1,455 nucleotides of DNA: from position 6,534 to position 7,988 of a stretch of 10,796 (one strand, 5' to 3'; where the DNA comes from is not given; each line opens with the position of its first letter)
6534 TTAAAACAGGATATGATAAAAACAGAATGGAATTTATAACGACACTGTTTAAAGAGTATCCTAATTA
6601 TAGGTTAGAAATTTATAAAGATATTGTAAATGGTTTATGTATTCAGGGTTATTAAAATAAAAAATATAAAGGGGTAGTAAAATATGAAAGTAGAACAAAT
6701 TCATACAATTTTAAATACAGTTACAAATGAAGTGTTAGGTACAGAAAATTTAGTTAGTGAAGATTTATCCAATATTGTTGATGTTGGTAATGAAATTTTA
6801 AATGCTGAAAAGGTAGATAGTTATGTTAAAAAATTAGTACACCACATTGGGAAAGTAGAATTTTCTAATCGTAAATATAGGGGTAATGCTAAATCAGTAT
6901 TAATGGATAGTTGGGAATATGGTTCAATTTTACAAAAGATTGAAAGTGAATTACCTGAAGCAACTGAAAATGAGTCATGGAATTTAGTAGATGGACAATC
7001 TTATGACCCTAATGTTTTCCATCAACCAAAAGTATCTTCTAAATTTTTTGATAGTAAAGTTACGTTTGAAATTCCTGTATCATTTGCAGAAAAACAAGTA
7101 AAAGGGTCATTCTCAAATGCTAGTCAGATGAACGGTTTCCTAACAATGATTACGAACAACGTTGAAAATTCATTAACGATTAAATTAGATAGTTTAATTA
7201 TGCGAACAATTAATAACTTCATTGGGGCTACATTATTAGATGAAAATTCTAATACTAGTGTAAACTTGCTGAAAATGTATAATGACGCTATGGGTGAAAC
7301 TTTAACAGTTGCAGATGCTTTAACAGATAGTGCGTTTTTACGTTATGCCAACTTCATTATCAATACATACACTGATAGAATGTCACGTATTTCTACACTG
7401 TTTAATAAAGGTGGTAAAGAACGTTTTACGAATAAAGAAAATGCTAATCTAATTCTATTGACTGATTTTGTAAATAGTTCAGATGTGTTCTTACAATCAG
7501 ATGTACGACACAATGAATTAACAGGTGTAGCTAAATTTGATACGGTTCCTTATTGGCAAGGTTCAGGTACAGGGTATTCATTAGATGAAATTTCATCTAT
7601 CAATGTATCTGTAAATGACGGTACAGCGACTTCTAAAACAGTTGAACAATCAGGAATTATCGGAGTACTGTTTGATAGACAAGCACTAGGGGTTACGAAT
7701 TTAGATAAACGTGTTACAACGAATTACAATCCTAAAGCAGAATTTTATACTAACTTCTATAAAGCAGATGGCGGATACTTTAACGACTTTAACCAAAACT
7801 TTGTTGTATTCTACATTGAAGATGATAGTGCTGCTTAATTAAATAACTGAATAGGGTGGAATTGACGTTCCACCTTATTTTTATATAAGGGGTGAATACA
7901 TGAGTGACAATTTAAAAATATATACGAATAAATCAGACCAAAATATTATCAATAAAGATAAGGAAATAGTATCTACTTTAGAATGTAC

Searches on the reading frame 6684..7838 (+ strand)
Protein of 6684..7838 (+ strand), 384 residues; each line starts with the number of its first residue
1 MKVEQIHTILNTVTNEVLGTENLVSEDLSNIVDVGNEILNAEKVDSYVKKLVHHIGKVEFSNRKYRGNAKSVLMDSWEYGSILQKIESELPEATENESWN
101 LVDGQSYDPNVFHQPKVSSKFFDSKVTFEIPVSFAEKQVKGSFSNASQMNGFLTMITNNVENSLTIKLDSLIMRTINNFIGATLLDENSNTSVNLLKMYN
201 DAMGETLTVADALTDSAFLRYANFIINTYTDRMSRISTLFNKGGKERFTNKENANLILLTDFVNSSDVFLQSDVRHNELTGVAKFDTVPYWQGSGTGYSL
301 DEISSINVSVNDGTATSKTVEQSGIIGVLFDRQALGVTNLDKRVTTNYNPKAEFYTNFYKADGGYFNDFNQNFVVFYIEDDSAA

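Call 8: search_protein_families(library=pfam, proteins=[window:6684-7838:+], max_evalue=0.01)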
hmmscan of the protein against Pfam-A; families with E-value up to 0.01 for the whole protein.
window:6684-7838:+ (384 aa): 1 family
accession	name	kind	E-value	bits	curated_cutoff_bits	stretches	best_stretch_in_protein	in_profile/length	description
PF25622.1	Phi29_MCP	-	2.4e-51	175.5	27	1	10-377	1-323/323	Phi29-like phage major capsid protein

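Call 13: find_related_loci(query=window:6684-7838:+, collection=viral_contigs, flank=10000)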
Query window:6684-7838:+ (384 aa) in viral_contigs; peptide patterns used: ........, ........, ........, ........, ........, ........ (x = any residue, [..] = any of these).
5 stretches matched a pattern; 4 encode a relative of the query (tblastn E <= 1e-3); 4 distinct loci.
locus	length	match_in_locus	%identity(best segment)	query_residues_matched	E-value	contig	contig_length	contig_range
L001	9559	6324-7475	74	1-384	0e+0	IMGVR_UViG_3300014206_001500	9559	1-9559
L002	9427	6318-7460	75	1-381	0e+0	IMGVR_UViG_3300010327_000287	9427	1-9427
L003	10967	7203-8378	57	1-378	9e-150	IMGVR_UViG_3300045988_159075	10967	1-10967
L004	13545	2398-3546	45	1-378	6e-113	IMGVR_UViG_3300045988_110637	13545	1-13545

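Call 25: find_related_loci(query=A1, collection=viral_contigs, flank=10000)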
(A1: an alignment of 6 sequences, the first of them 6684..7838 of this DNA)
Query A1 (384 aa) in viral_contigs; peptide patterns used: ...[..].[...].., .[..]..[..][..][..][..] (x = any residue, [..] = any of these).
229 stretches matched a pattern; 176 encode a relative of the query (tblastn E <= 1e-3); the best 80 are kept; 80 distinct loci.
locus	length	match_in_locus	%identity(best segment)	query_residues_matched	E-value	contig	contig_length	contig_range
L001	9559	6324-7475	74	1-384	0e+0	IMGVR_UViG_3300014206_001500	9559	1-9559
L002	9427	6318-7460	75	1-381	0e+0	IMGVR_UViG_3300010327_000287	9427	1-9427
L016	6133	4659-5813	60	1-378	2e-159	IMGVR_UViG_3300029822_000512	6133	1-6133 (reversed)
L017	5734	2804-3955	60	1-377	2e-158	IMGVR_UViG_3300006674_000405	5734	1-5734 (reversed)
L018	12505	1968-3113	60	1-378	7e-156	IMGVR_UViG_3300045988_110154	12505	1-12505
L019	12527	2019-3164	60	1-378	1e-155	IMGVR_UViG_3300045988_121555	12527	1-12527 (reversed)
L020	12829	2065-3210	60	1-378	4e-155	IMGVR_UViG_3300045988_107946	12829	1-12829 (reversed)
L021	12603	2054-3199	60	1-378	7e-155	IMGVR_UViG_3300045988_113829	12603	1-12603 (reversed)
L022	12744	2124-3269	60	1-378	9e-155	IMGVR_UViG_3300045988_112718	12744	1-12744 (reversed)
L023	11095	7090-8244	59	1-378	1e-154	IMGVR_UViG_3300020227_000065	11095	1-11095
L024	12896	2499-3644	59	1-378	4e-154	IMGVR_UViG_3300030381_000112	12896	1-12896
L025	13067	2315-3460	59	1-378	8e-154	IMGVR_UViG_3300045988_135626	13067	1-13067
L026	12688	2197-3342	59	1-378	3e-153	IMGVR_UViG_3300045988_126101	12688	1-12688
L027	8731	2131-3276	60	1-378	1e-153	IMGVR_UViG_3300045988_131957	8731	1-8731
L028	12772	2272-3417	59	1-378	1e-153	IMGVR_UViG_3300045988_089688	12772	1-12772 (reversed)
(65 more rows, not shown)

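Call 26: find_related_loci(query=A1, collection=genome_contigs, flank=10000)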
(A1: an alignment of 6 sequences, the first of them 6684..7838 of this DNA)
Query A1 (384 aa) in genome_contigs; peptide patterns used: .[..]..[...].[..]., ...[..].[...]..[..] (x = any residue, [..] = any of these).
238 stretches matched a pattern; 115 encode a relative of the query (tblastn E <= 1e-3); the best 80 are kept; 80 distinct loci.
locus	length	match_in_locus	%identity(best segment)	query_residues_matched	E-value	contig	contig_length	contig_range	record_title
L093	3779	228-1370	74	1-381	0e+0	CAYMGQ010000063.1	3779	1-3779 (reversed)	MAG TPA_asm: uncultured Clostridiaceae bacterium isolate SRP192927_co8_308 genome assembly, contig: NODE_27511_length_37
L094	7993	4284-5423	72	1-380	0e+0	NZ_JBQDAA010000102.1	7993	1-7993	MAG: Tissierella sp. isolate AOP36_A1_surf _bin _41 AOP36_A1_surf.bin.41_102, whole genome shotgun sequence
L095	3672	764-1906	59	1-384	5e-161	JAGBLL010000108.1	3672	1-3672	MAG: Bacilli bacterium isolate RGIG9223 Water_deer_Rumen-2__c434618, whole genome shotgun sequence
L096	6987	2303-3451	57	1-378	6e-155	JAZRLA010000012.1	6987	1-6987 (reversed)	MAG: Candidatus Enterousia sp. isolate T1900045443_YK20190134.MAGScoT_cleanbin_000016 SGB_7130_k141_2189859, whole genom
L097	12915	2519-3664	56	1-377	1e-151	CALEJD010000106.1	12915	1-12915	MAG TPA_asm: uncultured Clostridia bacterium isolate SRR6425761_bin.84_CONCOCT_v1.1_MAG genome assembly, contig: ERZ1767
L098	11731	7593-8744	58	1-380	8e-150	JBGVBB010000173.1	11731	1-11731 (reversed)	MAG: Elusimicrobiaceae bacterium isolate ruminal_MAG_417 ruminal_MAG_417_contig_0173, whole genome shotgun sequence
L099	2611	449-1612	58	1-378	3e-158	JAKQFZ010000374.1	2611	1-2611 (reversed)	MAG: Candidatus Omnitrophota bacterium isolate USDE_maxbin.238_sub k141_1399646, whole genome shotgun sequence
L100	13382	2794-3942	57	1-378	1e-148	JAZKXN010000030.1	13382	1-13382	MAG: Acutalibacteraceae bacterium isolate T1900045118_TC20190112.MAGScoT_cleanbin_000022 SGB_4820_k141_1153350, whole ge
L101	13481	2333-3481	57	1-378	1e-148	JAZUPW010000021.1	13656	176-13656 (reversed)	MAG: Acutalibacteraceae bacterium isolate T1900044863_TS20190329.MAGScoT_cleanbin_000003 SGB_3116_k141_1455308, whole ge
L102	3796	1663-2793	56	1-372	4e-153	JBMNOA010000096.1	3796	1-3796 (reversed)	MAG: Bacillota bacterium isolate SBF912SR1HQ0022 scaffold_82135_c1, whole genome shotgun sequence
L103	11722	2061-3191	57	1-372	5e-148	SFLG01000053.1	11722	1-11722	MAG: Bacteroidales bacterium isolate W2P13.005 Contig2591, whole genome shotgun sequence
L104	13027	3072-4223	55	1-378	6e-147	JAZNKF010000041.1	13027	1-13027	MAG: Acutalibacteraceae bacterium isolate T1900044677_TS20190143.MAGScoT_cleanbin_000009 SGB_1644_k141_2356190, whole ge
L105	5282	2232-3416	54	1-383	2e-148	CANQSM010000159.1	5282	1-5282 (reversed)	MAG: uncultured Phocaeicola sp. isolate Lapin-021__bin16 genome assembly, contig: Lapin-021__NODE_19011_length_5282_cov_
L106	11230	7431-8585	57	1-380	1e-146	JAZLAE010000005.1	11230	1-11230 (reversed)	MAG: Christensenellaceae bacterium isolate T1900045081_TC20190075.MAGScoT_cleanbin_000004 SGB_4659_k141_1707666, whole g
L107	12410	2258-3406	56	1-378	1e-146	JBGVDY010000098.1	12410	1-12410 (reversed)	MAG: Acutalibacteraceae bacterium isolate fecal_MAG_426 fecal_MAG_426_contig_0098, whole genome shotgun sequence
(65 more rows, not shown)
